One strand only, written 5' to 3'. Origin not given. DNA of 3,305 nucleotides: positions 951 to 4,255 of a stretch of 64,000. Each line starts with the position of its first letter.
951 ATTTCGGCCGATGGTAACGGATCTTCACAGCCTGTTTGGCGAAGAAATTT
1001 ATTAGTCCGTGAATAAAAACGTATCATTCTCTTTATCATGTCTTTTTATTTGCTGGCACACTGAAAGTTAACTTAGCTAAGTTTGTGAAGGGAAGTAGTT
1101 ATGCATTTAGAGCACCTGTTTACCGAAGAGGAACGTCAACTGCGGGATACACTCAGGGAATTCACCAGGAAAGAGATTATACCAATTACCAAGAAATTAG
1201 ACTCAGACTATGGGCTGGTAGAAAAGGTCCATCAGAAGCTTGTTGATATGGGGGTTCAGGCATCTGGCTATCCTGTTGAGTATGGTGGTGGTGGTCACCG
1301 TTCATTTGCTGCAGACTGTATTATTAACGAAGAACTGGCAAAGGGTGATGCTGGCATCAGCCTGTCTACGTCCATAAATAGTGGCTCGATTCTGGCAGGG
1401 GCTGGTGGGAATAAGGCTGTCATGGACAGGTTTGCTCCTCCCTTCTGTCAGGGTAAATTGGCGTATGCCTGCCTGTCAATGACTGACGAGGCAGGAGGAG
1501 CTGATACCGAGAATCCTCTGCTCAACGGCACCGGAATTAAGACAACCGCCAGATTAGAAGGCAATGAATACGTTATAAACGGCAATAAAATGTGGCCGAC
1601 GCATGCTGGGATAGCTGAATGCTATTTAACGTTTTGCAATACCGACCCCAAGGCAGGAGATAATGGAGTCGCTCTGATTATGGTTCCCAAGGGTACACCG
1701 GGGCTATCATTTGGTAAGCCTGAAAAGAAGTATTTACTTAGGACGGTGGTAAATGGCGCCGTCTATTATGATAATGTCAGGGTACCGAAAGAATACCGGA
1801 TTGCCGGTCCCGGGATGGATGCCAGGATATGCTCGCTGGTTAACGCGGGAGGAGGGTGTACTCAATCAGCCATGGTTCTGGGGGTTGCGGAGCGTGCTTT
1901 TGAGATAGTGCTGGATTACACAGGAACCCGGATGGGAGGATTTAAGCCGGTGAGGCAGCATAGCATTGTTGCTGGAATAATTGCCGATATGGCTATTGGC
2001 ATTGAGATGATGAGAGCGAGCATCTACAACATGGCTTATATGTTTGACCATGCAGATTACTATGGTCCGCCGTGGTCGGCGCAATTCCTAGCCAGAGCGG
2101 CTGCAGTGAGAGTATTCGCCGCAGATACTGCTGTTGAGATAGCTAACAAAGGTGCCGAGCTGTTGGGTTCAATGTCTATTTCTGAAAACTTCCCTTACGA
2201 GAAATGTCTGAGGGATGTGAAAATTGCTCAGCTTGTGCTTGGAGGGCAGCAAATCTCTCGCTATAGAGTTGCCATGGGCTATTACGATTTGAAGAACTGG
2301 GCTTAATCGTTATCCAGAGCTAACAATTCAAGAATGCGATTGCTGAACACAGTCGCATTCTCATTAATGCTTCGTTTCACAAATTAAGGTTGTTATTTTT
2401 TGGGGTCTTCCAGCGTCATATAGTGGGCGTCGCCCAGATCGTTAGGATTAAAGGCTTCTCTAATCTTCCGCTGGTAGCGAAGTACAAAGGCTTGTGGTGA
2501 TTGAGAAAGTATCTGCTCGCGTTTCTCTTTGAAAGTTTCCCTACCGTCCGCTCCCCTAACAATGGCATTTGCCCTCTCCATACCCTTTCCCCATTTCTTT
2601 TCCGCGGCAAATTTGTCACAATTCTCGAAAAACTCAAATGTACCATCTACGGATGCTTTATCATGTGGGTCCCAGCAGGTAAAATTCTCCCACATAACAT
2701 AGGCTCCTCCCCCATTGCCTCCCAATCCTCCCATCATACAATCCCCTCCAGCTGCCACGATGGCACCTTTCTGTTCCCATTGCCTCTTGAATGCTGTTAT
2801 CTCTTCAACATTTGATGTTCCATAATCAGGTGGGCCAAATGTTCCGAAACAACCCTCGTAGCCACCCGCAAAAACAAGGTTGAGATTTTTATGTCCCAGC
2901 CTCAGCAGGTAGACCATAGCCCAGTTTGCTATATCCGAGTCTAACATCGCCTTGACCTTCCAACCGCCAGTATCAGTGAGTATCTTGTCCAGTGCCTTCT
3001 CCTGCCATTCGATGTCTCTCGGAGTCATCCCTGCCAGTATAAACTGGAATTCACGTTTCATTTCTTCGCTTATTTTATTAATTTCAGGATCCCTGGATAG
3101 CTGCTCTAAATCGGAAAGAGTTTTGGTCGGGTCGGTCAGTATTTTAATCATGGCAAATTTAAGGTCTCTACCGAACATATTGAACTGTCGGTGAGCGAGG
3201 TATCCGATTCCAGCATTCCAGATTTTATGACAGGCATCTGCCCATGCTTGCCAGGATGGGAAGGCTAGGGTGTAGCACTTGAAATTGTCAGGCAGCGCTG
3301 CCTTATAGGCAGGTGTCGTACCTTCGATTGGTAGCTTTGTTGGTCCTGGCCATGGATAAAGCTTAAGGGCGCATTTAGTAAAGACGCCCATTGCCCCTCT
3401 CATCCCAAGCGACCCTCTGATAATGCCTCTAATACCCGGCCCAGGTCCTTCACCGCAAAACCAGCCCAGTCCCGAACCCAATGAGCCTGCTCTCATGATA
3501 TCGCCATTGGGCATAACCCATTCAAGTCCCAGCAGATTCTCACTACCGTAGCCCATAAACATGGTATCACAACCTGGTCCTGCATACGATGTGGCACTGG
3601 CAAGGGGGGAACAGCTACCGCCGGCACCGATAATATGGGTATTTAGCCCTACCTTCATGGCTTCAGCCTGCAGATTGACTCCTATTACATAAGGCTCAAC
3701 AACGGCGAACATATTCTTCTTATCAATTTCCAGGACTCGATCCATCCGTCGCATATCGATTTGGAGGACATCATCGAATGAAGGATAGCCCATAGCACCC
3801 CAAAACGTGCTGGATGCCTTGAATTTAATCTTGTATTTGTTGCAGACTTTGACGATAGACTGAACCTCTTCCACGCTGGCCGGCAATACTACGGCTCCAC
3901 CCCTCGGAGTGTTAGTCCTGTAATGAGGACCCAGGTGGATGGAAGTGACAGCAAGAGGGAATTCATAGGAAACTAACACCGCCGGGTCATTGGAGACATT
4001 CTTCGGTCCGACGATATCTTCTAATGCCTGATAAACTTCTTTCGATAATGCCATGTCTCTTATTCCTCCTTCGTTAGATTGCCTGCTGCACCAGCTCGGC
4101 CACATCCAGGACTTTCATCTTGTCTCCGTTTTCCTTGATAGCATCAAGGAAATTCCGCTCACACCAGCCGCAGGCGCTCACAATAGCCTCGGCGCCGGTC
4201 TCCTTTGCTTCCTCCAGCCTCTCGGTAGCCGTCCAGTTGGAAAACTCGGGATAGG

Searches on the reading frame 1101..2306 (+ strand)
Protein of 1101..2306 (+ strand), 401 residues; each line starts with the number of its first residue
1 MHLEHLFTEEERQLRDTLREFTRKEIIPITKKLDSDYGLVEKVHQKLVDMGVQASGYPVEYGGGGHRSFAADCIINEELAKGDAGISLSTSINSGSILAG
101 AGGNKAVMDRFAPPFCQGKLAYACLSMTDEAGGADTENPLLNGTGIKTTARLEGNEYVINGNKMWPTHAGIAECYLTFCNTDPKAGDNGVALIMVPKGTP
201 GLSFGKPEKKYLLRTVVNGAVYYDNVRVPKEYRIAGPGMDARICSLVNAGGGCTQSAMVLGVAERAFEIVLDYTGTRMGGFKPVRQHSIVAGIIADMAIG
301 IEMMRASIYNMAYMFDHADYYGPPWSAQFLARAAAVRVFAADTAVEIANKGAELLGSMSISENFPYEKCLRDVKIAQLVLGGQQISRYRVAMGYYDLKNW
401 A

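Call 89: search_protein_families(library=ncbifam, proteins=[window:1101-2306:+], max_evalue=1e-10)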
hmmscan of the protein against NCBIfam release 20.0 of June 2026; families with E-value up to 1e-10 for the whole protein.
window:1101-2306:+ (401 aa): 12 families
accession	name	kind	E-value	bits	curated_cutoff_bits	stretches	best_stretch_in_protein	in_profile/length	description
NF042972.1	AcrlCoAredClosAcrC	equivalog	6.1e-52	176.5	640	1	4-387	2-369/378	acryloyl-CoA reductase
NF043006.1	CyhCrbnylCoADH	equivalog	4.3e-50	170.8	650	1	8-391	5-372/380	cyclohexane-1-carbonyl-CoA dehydrogenase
NF045552.1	GlutCoADH_Des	equivalog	1.1e-38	133.4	470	1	7-393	5-378/387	glutaryl-CoA dehydrogenase Acd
NF042439.1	SulpropCoADesulf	equivalog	2.4e-36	125.3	600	1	17-394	3-370/379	3-sulfinopropanoyl-CoA desulfinase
NF058590.1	AcCoDHFadEBacil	equivalog_domain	3.6e-33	115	600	1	7-389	21-405/586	acyl-CoA dehydrogenase FadE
NF053553.1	prodigi_MBC_PigA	equivalog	8.9e-30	104.1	500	1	7-390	5-375/381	prodigiosin MBC biosynthesis dehydrogenase PigA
NF045652.1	ProlPCPDhRedW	equivalog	4.7e-29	101.3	650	1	10-391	3-370/376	L-prolyl-[peptidyl-carrier protein] dehydrogenase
NF008997.0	PRK12341.1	equivalog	6.8e-27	94.5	537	1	7-386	5-368/382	acyl-CoA dehydrogenase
TIGR03207.1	cyc_hxne_CoA_dh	equivalog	1.3e-20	73.5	575.35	1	9-387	3-364/372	cyclohexanecarboxyl-CoA dehydrogenase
NF052270.1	Staph_DH_FadE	equivalog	2.4e-17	62.7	600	1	79-321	95-328/400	acyl-CoA dehydrogenase FadE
TIGR03204.1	pimC_large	equivalog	2.3e-16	59.7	623.85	1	7-288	4-278/395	pimeloyl-CoA dehydrogenase large subunit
NF002885.1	PRK03354.1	equivalog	3.8e-12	45.9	540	1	6-382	4-361/378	crotonobetainyl-CoA dehydrogenase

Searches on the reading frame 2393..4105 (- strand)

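Call 89: search_protein_families(library=ncbifam, proteins=[window:2393-4105:-], max_evalue=1e-10)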
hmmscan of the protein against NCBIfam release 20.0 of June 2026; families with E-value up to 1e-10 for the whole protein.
window:2393-4105:- (570 aa): 1 family
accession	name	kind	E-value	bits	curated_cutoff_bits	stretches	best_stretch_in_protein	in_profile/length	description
TIGR00387.1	glcD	equivalog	1.4e-15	57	567.9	1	72-254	1-175/413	glycolate oxidase subunit GlcD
